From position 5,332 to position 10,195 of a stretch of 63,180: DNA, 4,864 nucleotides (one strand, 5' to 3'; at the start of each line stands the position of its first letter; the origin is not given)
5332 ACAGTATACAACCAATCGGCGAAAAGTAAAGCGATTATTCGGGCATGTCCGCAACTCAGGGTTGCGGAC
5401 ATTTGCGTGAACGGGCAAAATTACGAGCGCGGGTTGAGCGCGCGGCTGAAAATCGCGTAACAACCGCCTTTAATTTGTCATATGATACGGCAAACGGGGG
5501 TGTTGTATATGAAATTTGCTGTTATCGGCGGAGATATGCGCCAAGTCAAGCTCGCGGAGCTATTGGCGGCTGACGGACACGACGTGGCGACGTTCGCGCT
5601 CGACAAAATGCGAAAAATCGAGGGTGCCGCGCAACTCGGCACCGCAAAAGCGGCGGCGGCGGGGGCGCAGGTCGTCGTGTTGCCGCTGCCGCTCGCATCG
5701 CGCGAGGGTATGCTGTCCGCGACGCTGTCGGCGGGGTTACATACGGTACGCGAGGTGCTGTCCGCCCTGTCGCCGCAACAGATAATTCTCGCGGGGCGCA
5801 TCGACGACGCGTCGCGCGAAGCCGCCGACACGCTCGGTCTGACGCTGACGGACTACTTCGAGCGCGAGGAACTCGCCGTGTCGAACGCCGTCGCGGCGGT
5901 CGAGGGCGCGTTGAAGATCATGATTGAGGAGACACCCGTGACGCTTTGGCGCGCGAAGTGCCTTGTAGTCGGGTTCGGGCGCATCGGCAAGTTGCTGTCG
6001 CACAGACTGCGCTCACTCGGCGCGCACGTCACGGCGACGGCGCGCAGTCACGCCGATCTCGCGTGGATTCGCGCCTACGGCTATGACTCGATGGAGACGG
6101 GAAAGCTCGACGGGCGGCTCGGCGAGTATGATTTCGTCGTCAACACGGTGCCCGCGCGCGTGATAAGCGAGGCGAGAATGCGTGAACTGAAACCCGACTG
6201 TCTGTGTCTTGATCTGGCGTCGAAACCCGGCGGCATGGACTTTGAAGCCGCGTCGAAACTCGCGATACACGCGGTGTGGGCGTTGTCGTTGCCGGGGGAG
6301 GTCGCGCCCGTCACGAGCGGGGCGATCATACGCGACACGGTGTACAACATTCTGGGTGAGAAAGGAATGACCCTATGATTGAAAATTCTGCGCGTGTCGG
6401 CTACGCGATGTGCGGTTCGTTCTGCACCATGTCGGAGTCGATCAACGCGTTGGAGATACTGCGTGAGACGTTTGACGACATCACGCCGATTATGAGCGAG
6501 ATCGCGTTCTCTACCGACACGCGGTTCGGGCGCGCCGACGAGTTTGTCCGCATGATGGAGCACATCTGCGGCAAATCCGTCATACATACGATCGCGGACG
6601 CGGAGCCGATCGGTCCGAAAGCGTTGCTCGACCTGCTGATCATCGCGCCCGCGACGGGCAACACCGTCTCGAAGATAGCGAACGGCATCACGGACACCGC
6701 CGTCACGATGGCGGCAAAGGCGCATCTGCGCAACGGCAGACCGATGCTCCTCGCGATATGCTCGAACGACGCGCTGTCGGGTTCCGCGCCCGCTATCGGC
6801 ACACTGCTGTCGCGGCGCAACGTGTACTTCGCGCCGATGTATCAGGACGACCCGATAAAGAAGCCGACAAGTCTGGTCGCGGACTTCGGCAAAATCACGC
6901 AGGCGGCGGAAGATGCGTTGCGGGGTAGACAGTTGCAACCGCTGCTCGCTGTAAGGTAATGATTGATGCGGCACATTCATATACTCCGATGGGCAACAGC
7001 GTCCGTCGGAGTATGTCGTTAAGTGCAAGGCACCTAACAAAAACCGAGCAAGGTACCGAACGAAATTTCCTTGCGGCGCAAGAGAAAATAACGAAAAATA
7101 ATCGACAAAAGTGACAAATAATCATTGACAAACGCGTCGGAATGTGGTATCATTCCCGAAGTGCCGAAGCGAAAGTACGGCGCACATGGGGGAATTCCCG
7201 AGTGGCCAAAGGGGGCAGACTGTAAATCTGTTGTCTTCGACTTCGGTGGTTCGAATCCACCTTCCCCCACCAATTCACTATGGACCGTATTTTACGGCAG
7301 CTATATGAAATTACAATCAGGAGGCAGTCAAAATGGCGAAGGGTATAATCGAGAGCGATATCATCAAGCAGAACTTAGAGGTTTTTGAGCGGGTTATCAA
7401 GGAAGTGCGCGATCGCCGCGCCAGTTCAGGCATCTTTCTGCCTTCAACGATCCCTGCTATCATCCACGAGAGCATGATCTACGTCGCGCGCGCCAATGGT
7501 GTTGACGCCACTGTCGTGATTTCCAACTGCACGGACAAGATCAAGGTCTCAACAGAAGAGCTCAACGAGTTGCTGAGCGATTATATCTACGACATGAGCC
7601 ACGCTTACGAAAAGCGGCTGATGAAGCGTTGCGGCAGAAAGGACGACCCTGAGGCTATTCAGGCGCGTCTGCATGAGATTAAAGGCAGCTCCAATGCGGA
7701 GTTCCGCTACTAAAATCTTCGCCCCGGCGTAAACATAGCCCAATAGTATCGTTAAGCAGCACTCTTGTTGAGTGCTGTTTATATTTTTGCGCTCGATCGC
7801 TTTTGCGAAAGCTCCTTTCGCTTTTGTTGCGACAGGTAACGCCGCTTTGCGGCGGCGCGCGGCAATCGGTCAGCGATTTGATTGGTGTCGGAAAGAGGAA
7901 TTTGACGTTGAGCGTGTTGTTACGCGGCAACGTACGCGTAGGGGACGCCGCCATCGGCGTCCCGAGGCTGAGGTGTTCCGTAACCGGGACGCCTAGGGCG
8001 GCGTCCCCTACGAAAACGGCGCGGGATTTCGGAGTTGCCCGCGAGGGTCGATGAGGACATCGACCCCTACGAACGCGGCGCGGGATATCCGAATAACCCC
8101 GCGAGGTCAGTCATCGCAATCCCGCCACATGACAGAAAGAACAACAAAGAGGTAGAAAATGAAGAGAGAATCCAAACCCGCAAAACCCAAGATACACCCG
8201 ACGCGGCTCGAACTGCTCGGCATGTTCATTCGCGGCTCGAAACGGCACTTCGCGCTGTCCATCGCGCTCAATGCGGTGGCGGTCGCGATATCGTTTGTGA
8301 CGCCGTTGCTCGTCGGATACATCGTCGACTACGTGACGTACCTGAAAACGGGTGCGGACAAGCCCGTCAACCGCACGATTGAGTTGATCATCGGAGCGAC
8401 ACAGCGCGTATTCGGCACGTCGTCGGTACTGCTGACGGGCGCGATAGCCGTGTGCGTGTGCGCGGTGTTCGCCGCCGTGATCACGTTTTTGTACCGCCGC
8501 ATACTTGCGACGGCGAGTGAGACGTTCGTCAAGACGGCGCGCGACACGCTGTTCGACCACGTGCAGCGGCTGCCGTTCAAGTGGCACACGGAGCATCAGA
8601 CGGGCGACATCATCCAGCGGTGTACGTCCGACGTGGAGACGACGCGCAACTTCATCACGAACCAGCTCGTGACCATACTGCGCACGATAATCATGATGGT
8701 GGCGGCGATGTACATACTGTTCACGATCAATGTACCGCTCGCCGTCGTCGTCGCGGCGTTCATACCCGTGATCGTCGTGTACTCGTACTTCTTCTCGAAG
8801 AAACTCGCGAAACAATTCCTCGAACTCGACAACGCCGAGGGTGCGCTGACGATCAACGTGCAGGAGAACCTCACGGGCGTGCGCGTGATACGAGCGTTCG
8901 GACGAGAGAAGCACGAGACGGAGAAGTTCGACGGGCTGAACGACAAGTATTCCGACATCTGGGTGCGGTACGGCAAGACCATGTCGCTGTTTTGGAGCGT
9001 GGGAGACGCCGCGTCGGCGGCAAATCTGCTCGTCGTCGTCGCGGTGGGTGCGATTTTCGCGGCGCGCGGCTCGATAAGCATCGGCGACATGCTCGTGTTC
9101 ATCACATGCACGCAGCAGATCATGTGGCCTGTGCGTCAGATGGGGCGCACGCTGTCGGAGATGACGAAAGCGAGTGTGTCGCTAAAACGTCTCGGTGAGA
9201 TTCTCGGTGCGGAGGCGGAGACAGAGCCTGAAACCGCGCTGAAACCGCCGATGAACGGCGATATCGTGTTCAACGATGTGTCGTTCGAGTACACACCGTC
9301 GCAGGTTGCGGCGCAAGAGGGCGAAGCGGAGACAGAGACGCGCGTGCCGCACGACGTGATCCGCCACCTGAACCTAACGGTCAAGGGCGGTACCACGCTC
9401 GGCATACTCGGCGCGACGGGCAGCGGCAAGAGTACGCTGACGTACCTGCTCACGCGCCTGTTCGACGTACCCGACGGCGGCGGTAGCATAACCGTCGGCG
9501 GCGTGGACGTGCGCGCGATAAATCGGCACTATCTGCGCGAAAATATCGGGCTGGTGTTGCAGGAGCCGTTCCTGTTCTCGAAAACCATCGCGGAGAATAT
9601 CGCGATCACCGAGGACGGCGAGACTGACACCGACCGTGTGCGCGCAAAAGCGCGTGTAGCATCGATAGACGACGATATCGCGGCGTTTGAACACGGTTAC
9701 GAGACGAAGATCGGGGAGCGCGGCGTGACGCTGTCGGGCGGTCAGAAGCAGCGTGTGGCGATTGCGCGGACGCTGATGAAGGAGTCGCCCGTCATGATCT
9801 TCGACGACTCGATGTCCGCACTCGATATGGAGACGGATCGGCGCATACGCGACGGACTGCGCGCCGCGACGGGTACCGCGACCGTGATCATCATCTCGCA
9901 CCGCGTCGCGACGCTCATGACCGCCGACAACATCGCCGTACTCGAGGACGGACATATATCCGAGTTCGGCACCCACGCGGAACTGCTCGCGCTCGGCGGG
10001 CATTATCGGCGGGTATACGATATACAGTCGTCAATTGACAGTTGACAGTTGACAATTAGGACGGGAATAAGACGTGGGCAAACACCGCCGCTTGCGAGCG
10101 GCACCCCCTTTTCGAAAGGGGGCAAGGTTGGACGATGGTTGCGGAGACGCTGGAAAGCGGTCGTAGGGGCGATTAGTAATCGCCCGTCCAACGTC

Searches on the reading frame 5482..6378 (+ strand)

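Call 58: search_protein_families(library=pfam, proteins=[window:5482-6378:+], max_evalue=0.00001)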
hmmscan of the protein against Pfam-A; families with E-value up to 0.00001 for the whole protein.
window:5482-6378:+ (298 aa): 2 families
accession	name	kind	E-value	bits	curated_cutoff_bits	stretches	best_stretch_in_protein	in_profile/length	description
PF16924.11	DpaA_N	-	3e-24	85.8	29.2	1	11-126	1-116/116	Dipicolinate synthase subunit A N-terminal domain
PF02826.25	2-Hacid_dh_C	-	4.7e-07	29.8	25.1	1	154-238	33-119/178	D-isomer specific 2-hydroxyacid dehydrogenase, NAD binding domain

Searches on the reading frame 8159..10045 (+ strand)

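Call 58: search_protein_families(library=pfam, proteins=[window:8159-10045:+], max_evalue=0.00001)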
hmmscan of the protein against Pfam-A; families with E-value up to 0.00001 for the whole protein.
window:8159-10045:+ (628 aa): 3 families
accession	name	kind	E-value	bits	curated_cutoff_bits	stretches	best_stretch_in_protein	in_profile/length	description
PF00664.28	ABC_membrane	-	4.4e-48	164.8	28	1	32-325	2-274/274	ABC transporter transmembrane region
PF00005.33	ABC_tran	-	2.3e-26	93.4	25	1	402-551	2-135/137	ABC transporter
PF02463.25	SMC_N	-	8.7e-08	32.3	40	1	524-593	136-209/220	RecF/RecN/SMC N terminal domain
